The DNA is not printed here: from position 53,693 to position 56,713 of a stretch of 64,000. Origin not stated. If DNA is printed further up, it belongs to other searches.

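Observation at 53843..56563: Single 906-aa SIR2-domain protein as the only cargo in the P4 satellite cos-to-int slot: candidate antiphage defence gene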

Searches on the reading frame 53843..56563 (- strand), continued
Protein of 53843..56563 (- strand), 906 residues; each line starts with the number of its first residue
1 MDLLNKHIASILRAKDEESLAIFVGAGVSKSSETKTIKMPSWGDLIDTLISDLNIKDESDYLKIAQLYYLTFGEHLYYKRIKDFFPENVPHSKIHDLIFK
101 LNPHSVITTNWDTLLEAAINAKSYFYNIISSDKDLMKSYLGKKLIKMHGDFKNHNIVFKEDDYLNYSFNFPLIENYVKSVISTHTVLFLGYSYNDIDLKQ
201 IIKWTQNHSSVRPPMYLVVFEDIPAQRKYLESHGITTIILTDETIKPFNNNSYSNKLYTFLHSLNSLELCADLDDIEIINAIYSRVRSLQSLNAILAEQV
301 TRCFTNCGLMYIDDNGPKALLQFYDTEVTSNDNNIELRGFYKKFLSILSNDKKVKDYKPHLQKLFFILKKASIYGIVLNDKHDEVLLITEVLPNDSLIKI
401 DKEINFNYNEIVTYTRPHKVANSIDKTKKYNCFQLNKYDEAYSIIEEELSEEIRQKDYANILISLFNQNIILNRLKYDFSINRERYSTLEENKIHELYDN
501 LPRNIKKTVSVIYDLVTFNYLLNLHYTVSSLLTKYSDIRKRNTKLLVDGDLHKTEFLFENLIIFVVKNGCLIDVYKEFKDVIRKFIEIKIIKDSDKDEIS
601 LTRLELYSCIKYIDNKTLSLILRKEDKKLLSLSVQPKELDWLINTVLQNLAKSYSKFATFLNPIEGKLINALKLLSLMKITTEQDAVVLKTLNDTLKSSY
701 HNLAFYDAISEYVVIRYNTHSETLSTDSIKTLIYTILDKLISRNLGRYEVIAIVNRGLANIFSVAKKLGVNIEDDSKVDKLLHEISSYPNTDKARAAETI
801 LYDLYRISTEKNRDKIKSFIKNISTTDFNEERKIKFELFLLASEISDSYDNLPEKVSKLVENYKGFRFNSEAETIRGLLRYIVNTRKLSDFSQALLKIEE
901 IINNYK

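Call 43: find_encoding_contigs(protein=P0121, flank=8000, max_places=3)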
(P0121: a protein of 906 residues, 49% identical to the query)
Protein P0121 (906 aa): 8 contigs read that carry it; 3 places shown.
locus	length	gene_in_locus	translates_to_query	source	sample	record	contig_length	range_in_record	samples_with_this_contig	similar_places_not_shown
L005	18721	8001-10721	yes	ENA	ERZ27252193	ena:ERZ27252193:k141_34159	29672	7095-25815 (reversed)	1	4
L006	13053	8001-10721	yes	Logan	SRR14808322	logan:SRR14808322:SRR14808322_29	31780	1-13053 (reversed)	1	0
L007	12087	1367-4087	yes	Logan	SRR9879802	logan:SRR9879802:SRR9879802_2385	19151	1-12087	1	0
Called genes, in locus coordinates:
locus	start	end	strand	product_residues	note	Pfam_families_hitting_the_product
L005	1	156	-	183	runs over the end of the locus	PF00857:Isochorismatase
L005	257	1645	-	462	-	PF01979:Amidohydro_1 (weak), PF07969:Amidohydro_3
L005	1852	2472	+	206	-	PF01909:NTP_transf_2 (weak), PF18765:Polbeta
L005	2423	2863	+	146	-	-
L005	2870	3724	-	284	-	PF00126:HTH_1, PF03466:LysR_substrate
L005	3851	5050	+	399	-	PF07690:MFS_1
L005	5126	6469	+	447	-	PF13449:Phytase-like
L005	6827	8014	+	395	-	PF13356:Arm-DNA-bind_3, PF22022:Phage_int_M, PF00589:Phage_integrase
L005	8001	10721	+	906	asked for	PF13289:SIR2_2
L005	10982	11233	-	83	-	PF04606:Ogr_Delta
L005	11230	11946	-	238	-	-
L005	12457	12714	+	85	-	PF05930:Phage_AlpA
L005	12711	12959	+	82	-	-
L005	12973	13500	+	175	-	PF10554:Phage_ASH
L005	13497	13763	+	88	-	-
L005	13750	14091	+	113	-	PF17345:DUF5375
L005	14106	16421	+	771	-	PF08273:Zn_Ribbon_Prim, PF13362:Toprim_3, PF08706:D5_N, PF19263:DUF5906, PF03288:Pox_D5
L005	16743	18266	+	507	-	PF13289:SIR2_2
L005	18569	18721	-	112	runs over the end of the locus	PF03526:Microcin (weak)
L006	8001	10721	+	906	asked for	PF13289:SIR2_2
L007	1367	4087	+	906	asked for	PF13289:SIR2_2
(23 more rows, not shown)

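Call 45: find_encoding_contigs(protein=P0123, flank=8000, max_places=2)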
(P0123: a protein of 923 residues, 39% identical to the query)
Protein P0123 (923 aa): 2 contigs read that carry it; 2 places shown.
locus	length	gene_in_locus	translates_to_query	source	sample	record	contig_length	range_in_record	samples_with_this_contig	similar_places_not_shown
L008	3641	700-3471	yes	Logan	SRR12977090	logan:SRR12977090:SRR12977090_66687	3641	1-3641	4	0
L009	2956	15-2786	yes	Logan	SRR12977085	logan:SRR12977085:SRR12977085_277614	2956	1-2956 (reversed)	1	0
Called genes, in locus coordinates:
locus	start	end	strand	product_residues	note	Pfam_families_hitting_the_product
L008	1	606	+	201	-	?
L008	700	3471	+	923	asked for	PF13289:SIR2_2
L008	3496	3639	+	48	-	?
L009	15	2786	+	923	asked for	PF13289:SIR2_2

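Call 47: predict_structure(alignment_id=A1)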
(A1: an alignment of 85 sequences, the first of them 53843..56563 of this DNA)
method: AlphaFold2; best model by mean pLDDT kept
length: 906 residues; sequences in the alignment: 85
mean_pLDDT: 88.6   pTM: 0.82
mean pLDDT of the five models: 88.6, 88.1, 87.9, 87.6, 86.9
residues with pLDDT >= 90: 551; 70-90: 313; 50-70: 32; < 50: 10
segments of 3 or more residues with pLDDT < 50: 416-422
pLDDT, mean of each block of 10 residues (from residue 1): 74 86 92 82 86 87 92 91 84 93 93 92 92 92 93 89 92 94 93 84 88 92 91 91 82 90 72 82 89 93 90 90 78 78 93 94 94 93 90 74 84 48 71 91 92 90 96 86 85 91 83 91 92 86 60 91 94 95 95 84 96 95 84 93 97 85 93 95 94 89 92 91 88 93 84 84 93 95 94 92 95 96 93 94 91 93 80 92 94 94 86
secondary structure, 60 per line:
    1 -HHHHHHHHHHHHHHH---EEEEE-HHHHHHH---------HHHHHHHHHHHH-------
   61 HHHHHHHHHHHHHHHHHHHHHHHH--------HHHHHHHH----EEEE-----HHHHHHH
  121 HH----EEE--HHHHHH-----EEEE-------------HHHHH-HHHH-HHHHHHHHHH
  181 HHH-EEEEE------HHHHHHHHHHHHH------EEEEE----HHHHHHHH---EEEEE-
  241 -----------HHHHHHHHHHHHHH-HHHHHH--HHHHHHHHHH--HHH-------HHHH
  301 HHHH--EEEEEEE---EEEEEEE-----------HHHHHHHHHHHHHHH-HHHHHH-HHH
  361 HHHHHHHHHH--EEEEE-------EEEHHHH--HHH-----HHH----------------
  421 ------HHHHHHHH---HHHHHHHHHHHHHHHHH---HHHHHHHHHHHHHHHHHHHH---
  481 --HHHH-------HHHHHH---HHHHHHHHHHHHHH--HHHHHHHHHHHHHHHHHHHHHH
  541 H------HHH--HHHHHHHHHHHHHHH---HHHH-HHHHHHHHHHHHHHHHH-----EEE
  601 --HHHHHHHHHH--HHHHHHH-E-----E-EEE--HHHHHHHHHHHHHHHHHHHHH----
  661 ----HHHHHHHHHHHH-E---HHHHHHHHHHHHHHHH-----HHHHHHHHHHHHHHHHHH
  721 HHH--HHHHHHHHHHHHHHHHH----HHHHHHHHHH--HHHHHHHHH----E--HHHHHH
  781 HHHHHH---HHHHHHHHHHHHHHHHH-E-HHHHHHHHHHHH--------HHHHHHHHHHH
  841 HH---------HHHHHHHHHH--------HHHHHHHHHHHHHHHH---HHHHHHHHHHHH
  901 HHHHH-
elements in order (helices of 4 or more, strands of 3 or more residues): H2-16 E20-24 H26-32 H42-53 H61-84 H93-100 E105-108 H114-122 E127-129 H132-137 E143-146 H160-164 H166-169 H171-183 E185-189 H196-208 E215-219 H224-231 E235-239 H252-265 H267-272 H275-284 H297-304 E307-313 E317-323 H335-349 H351-356 H358-370 E373-377 E385-387 H388-391 H427-434 H438-454 H458-477 H483-486 H494-499 H503-516 H519-541 H553-567 H571-574 H576-592 E598-600 H603-612 H615-621 E631-633 H636-656 H665-676 H682-697 H703-723 H726-742 H747-756 H759-767 H775-786 H790-806 H810-821 H830-842 H852-861 H870-885 H889-905

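Call 49: fold_search(model_id=the predicted structure, library=pdb)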
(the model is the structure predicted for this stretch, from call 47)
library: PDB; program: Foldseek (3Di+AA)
matches with E <= 10: 1033; with E <= 0.001: 92
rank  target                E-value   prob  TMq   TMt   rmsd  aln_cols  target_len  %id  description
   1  8z18_A                4.3e-26  1.00  0.71  0.67   6.3       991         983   18  The tetramer complex of DSR2 and tube-forming domain of phage tail tube protein (released 2024-08-14)
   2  8wyb_C                7.7e-26  1.00  0.71  0.69   6.1       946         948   18  Cryo-EM structure of DSR2 (H171A)-tube-NAD+ complex (released 2024-04-10)
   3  8wyd_A                2.1e-25  1.00  0.74  0.71   5.5       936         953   18  Cryo-EM structure of DSR2-DSAD1 complex (released 2024-04-10)
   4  8ykf_B                7.9e-25  1.00  0.64  0.59   9.5      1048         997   18  The DSR2-DSAD1 complex with DSAD1 on the opposite sides (released 2024-08-14)
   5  8wy9_A                1.2e-24  1.00  0.70  0.68   8.7      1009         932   18  Cryo-EM structure of DSR2 apo (partial) complex (released 2024-04-10)
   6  8k9a_D                1.2e-24  1.00  0.58  0.55  11.4      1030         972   18  Cryo-EM structure of DSR2-DSAD1 state 2 (released 2024-05-01)
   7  8wy8_D                1.3e-24  1.00  0.68  0.66   8.1      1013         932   17  Cryo-EM structure of DSR2 apo complex (released 2024-04-10)
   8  8wyb_A                1.5e-24  1.00  0.63  0.60  10.2      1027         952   18  Cryo-EM structure of DSR2 (H171A)-tube-NAD+ complex (released 2024-04-10)
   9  8wkn_B                1.5e-24  1.00  0.68  0.64   8.9      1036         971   18  Cryo-EM structure of DSR2-DSAD1 (released 2024-05-01)
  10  8wyd_B                1.9e-24  1.00  0.66  0.63   7.9      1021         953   18  Cryo-EM structure of DSR2-DSAD1 complex (released 2024-04-10)
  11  8wye_A                2.0e-24  1.00  0.75  0.72   5.4       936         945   18  Cryo-EM structure of DSR2-DSAD1 (partial) complex (released 2024-04-10)
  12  8wy8_A                2.1e-24  1.00  0.71  0.69   8.7       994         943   18  Cryo-EM structure of DSR2 apo complex (released 2024-04-10)
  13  8wyb_D                2.2e-24  1.00  0.71  0.68   6.2       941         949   19  Cryo-EM structure of DSR2 (H171A)-tube-NAD+ complex (released 2024-04-10)
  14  8wy8_C                3.6e-24  1.00  0.70  0.67   7.6       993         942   19  Cryo-EM structure of DSR2 apo complex (released 2024-04-10)
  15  8wyc_B                3.6e-24  1.00  0.64  0.61   9.9      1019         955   17  Cryo-EM structure of DSR2 (H171A)-tube-NAD+ (partial) complex (released 2024-04-10)
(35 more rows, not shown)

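Call 57: find_related_loci(query=A1, collection=viral_contigs, flank=6000)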
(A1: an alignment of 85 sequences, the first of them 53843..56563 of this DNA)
Query A1 (906 aa) in viral_contigs; peptide patterns used: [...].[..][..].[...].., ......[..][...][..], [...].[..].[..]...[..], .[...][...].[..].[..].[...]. (x = any residue, [..] = any of these).
135 stretches matched a pattern; 32 encode a relative of the query (tblastn E <= 1e-3); 30 distinct loci.
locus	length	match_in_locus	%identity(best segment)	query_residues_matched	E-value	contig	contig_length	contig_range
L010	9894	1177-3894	92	1-906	0e+0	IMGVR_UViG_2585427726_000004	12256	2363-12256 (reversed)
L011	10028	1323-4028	82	1-906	0e+0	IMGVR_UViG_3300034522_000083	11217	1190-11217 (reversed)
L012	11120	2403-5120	44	1-906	0e+0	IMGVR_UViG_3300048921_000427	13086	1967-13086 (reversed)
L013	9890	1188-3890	39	6-903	0e+0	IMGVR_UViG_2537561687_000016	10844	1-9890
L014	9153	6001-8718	43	1-906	0e+0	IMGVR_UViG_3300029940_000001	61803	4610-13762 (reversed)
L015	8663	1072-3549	29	11-820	2e-75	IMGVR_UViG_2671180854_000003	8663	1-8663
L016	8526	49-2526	29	11-820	2e-75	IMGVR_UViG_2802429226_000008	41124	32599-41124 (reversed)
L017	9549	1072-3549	29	11-820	1e-75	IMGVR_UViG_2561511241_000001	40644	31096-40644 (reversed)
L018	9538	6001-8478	29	11-820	2e-75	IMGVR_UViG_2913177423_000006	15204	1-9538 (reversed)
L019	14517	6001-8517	43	1-845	1e-57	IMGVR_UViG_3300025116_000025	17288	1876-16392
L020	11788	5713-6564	38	1-286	4e-57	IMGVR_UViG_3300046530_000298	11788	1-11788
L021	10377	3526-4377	38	1-286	1e-56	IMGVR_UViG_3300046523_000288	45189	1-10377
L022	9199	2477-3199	42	1-243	1e-55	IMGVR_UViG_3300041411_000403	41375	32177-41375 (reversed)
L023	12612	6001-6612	23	631-838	4e-6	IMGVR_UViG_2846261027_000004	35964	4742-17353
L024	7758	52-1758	27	11-585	4e-46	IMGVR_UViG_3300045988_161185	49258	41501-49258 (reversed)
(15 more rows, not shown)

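Call 69: search_solved_structures(query=P0252, max_evalue=1e-20)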
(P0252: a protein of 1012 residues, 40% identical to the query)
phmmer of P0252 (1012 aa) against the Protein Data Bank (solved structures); distinct sequences matched with E-value up to 1e-20: 5.
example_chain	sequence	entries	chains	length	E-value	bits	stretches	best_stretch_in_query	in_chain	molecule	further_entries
8wkt_A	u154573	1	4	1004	4.4e-36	127.6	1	4-251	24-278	SIR2-like domain-containing protein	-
8k98_C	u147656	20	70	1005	4.4e-36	127.6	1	4-251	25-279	a protein | SIR2-like domain-containing protein | SIR2 family protein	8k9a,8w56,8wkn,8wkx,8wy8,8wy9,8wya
8wks_A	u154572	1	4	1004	8.3e-35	123.4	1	4-251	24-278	SIR2-like domain-containing protein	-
8wyb_A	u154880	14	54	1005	8.3e-35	123.4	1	4-251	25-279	SIR2-like domain-containing protein | DSR2 H171A | DSR2(H171A)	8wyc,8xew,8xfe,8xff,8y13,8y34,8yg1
8wfn_A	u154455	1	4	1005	7.4e-34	120.3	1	4-251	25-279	SIR2-like domain-containing protein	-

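Call 70: search_solved_structures(query=P0246, max_evalue=1e-20)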
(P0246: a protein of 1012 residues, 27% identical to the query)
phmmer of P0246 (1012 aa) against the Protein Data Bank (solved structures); distinct sequences matched with E-value up to 1e-20: 5.
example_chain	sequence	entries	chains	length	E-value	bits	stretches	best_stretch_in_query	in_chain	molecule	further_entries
8wkt_A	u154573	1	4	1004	3e-41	144.6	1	14-261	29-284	SIR2-like domain-containing protein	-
8k98_C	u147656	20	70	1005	3e-41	144.6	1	14-261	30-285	a protein | SIR2-like domain-containing protein | SIR2 family protein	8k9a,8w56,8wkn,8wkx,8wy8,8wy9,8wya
8wks_A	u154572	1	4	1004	5.7e-40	140.4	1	14-261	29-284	SIR2-like domain-containing protein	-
8wyb_A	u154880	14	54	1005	5.7e-40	140.4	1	14-261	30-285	SIR2-like domain-containing protein | DSR2 H171A | DSR2(H171A)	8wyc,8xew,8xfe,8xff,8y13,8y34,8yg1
8wfn_A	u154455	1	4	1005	5.3e-39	137.2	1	14-261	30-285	SIR2-like domain-containing protein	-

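Call 89: search_protein_families(proteins=[L005:16743-18266:+, L004:14004-15611:+], library=padloc, max_evalue=0.00001)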
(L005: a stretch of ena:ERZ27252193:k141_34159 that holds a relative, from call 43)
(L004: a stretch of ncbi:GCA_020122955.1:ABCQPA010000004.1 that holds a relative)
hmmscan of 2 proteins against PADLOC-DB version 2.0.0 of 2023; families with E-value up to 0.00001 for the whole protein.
L005:16743-18266:+ (507 aa): 4 families
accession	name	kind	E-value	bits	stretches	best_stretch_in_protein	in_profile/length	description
PDLC04968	PDC-S25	-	1.1e-175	583.6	1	1-505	8-515/517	-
PDLC04967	PDC-S25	-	1.9e-45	153.9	1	11-502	7-524/528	-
PDLC00407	ThsA1|ThsA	-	3.1e-18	63.7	1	104-241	77-215/478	STALD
PDLC00409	ThsA1|ThsA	-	3.6e-14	50.7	1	103-243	77-218/242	STALD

L004:14004-15611:+ (535 aa): 57 families (the best 25 are shown)
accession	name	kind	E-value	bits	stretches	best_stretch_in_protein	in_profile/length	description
PDLC02962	RT-TIR_XII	-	1e-190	632.7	1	59-534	9-477/478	single gene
PDLC02961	RT-TIR_XII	-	1.2e-184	612.7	1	59-535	9-474/475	single gene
PDLC02959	RT-Protease_XI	-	9e-121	402.3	1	64-408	8-344/510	single gene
PDLC02960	RT-Protease_XI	-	9.3e-120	398.9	1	64-414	6-348/506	single gene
PDLC02968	RT-Toprim_I-C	-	7.7e-100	333.2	1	68-416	2-341/529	single gene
PDLC02965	RT-Toprim_I-C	-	4e-98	327.6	1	68-386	2-312/529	single gene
PDLC02966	RT-Toprim_I-C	-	1.6e-92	308.8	1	64-376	15-319/568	single gene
PDLC02963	RT-Toprim_I-C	-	9.5e-92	306.3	1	64-368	10-314/552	single gene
PDLC02967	RT-Toprim_I-C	-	1.9e-83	279.1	1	64-367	6-297/549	single gene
PDLC02964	RT-Toprim_I-C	-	2.4e-82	275.4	1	64-367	6-298/554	single gene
PDLC02956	RT_XIII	-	7.9e-80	267.1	1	62-391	111-433/469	-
PDLC02946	RT_III-A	-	1.8e-73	245.6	1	56-377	26-323/330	-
PDLC02941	RT_II-A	-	9.8e-67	223.3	1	63-388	12-303/309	-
PDLC02955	RT_X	-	8.8e-66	220.1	1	69-333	2-252/272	-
PDLC02942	RT_III-A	-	1.7e-65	219.4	1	57-370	35-324/341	-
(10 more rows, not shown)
